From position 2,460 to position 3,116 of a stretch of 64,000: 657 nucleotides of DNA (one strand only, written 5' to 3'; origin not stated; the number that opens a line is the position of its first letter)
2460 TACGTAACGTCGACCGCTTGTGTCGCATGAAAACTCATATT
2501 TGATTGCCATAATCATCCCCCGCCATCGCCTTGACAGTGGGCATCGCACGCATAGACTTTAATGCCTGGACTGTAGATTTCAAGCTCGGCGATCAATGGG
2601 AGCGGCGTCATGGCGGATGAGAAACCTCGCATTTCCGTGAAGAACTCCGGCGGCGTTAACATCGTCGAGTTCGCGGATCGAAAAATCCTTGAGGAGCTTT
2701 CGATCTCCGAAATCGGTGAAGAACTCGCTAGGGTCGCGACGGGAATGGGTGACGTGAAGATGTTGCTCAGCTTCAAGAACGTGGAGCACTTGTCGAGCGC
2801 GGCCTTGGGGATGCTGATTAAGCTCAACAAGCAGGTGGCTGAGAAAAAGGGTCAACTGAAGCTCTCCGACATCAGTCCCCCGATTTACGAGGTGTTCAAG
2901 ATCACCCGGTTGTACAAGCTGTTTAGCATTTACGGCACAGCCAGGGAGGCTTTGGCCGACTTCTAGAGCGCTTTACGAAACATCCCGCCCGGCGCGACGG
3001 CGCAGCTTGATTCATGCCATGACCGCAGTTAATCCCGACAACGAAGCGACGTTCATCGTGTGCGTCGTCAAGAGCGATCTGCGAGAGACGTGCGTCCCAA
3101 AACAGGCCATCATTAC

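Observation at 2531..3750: RsbW/SpoIIAB-type kinase fused to an acylphosphatase domain, paired with an STAS antagonist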

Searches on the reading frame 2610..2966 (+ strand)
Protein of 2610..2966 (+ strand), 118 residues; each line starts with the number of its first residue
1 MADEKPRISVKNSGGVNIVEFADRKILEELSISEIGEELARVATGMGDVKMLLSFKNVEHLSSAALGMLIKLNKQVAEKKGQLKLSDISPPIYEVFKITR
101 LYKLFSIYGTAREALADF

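Call 3: search_protein_families(library=pfam, proteins=[window:2610-2966:+], max_evalue=0.01)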
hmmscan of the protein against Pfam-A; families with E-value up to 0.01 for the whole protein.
window:2610-2966:+ (118 aa): 2 families
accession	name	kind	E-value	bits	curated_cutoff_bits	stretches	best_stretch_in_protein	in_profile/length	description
PF01740.26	STAS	-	5.9e-10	39.3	22.6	1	34-114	26-106/106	STAS domain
PF13466.11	STAS_2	-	0.00029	21.4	29.2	1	37-101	17-79/80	STAS domain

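Call 4: search_protein_families(library=ncbifam, proteins=[window:2610-2966:+], max_evalue=0.01)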
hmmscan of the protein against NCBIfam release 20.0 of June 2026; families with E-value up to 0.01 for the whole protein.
window:2610-2966:+ (118 aa): 2 families
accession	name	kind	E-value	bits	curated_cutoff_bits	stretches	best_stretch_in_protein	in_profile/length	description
TIGR00377.1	ant_ant_sig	superfamily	4.3e-12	45.9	53.45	1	32-111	27-106/108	anti-sigma factor antagonist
TIGR02886.1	spore_II_AA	equivalog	4.8e-08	32.9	114.75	1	50-115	41-106/106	anti-sigma F factor antagonist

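Call 31: search_solved_structures(query=window:2610-2966:+, show_alignments=3, max_evalue=0.01)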
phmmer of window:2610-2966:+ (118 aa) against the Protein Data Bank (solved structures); distinct sequences matched with E-value up to 0.01: 8.
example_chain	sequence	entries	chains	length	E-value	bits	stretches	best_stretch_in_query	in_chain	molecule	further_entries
1sbo_A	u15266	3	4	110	7.7e-06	29.4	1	28-114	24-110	Putative anti-sigma factor antagonist TM1442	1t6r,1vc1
3t6o_A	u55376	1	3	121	1.1e-05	28.9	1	10-115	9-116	Sulfate transporter/antisigma-factor antagonist STAS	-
4hyl_A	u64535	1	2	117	5.3e-05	26.7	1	48-115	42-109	Stage II sporulation protein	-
6m36_B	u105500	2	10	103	0.00041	23.9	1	32-107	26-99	Anti-sigma-B factor antagonist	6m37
2ka5_A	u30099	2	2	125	0.002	21.7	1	47-116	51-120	Putative anti-sigma factor antagonist TM_1081 | Putative anti-sigma factor antagonist TM1081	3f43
1auz_A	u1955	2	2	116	0.0027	21.2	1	48-115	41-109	SPOIIAA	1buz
1th8_B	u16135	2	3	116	0.0027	21.2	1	31-111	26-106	Anti-sigma F factor antagonist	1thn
1tid_B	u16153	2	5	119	0.0076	19.8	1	31-111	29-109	Anti-sigma F factor antagonist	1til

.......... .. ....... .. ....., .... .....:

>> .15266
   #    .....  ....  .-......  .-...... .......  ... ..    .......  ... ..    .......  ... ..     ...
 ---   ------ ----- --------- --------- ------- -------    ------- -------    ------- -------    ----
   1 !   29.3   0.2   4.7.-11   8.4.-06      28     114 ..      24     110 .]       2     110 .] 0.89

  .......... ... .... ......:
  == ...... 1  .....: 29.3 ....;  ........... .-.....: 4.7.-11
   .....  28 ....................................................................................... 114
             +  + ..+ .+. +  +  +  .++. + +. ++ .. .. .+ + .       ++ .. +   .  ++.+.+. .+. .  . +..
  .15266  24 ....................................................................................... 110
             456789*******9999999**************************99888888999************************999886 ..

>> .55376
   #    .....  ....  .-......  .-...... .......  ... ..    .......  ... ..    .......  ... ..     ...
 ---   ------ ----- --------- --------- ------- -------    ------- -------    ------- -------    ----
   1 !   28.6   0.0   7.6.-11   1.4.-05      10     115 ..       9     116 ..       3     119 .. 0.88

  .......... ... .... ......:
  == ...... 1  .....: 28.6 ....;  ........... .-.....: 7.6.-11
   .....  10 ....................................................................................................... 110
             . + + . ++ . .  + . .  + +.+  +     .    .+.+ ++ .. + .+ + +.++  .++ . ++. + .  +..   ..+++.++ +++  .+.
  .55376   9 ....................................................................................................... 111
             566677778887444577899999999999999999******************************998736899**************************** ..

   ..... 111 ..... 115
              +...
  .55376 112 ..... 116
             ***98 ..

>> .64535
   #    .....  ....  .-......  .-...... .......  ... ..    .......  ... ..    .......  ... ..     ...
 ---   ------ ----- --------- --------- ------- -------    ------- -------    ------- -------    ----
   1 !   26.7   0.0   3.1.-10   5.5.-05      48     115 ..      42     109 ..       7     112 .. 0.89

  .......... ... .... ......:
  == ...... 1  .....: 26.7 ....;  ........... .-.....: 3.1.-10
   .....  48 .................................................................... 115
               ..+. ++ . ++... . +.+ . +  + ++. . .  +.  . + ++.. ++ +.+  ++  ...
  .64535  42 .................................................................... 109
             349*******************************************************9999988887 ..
